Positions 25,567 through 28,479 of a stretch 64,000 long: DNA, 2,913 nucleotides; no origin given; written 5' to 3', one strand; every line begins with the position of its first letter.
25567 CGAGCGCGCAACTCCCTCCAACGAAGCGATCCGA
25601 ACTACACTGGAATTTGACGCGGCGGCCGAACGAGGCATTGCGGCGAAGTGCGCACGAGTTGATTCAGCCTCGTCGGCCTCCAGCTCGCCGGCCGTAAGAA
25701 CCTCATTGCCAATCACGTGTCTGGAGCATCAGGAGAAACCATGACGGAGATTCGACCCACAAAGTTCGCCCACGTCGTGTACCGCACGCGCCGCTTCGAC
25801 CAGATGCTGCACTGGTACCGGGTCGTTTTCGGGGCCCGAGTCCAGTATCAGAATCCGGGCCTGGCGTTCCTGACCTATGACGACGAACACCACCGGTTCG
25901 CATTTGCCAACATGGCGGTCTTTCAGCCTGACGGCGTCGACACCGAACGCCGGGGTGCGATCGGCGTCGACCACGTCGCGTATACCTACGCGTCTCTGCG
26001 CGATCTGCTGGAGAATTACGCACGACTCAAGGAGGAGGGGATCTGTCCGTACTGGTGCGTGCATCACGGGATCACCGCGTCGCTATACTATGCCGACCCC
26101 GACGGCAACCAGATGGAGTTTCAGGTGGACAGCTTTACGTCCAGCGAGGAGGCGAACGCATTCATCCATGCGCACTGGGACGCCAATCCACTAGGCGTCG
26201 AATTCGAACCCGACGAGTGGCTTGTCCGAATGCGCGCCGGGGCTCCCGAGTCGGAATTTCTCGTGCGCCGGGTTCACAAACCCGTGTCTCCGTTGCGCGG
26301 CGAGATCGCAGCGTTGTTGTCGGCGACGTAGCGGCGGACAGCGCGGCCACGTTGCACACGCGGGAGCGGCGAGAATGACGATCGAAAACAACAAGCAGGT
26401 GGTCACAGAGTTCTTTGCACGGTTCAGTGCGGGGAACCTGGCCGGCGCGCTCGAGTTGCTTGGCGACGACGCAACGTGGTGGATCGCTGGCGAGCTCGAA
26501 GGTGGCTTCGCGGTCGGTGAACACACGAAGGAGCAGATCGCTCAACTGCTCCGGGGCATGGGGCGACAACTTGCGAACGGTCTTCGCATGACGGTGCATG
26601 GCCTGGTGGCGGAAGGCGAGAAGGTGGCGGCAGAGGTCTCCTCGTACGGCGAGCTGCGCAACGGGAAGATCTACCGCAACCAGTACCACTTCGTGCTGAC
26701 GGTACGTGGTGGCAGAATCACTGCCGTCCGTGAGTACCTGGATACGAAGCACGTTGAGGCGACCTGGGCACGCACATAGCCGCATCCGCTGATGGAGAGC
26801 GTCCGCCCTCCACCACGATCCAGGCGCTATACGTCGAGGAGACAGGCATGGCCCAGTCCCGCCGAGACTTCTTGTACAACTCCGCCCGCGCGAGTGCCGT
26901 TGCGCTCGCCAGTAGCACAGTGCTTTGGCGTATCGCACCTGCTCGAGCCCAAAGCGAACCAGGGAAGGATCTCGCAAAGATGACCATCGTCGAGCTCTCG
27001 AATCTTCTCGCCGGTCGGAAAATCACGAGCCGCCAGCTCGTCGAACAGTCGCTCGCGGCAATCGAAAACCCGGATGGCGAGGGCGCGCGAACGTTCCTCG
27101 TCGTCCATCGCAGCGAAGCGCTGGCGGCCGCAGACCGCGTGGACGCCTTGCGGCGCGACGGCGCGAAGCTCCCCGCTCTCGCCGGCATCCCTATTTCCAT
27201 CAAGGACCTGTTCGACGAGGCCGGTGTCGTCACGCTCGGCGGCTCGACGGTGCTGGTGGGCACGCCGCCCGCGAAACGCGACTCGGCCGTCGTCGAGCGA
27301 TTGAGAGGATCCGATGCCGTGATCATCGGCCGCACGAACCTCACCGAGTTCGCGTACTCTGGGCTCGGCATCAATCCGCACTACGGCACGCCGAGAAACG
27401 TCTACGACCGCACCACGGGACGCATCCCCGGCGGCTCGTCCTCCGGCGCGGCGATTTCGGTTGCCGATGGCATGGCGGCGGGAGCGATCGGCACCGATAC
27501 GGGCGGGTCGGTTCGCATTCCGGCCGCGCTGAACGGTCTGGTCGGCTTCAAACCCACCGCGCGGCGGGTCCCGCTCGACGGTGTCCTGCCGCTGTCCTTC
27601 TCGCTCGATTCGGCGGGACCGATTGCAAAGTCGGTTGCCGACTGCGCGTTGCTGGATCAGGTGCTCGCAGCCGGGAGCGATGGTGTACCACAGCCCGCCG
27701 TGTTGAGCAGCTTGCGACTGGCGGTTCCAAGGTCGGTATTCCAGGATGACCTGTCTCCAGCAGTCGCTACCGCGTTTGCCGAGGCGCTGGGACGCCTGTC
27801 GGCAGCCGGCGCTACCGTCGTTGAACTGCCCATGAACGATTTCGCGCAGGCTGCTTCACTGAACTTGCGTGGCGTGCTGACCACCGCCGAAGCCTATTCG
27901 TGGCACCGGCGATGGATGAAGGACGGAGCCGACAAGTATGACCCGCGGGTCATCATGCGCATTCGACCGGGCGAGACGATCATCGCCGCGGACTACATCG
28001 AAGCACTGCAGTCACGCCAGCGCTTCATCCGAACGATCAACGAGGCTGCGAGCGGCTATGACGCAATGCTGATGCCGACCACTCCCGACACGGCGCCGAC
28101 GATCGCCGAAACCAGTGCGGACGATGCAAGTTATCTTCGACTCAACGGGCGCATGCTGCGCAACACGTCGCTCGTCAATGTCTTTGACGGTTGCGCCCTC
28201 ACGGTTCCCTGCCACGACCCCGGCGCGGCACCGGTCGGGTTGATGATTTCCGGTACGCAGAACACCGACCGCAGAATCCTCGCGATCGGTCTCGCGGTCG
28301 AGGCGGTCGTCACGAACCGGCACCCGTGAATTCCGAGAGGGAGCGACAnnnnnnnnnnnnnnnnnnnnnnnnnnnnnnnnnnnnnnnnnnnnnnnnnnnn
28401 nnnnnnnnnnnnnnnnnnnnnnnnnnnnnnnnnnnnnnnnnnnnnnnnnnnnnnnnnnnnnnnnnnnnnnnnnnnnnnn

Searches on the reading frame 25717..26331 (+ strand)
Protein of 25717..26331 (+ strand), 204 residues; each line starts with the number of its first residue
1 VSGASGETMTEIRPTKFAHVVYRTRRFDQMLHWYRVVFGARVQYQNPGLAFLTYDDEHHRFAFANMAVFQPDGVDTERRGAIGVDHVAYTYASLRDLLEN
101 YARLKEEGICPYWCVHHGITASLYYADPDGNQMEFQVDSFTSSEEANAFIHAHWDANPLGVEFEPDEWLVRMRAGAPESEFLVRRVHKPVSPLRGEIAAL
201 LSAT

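Call 61: search_protein_families(library=pfam, proteins=[window:25717-26331:+], max_evalue=0.001)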
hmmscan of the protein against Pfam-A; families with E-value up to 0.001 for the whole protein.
window:25717-26331:+ (204 aa): 1 family
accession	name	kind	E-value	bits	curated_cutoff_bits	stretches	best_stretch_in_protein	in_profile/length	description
PF00903.31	Glyoxalase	-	7.8e-10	39.6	20.6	1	16-135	1-121/121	Glyoxalase/Bleomycin resistance protein/Dioxygenase superfamily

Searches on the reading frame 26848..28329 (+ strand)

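Call 61: search_protein_families(library=pfam, proteins=[window:26848-28329:+], max_evalue=0.001)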
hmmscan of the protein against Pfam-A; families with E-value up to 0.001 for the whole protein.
window:26848-28329:+ (493 aa): 1 family
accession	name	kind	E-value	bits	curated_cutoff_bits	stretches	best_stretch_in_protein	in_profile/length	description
PF01425.27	Amidase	-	2.1e-86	291.2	27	1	65-478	3-445/445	Amidase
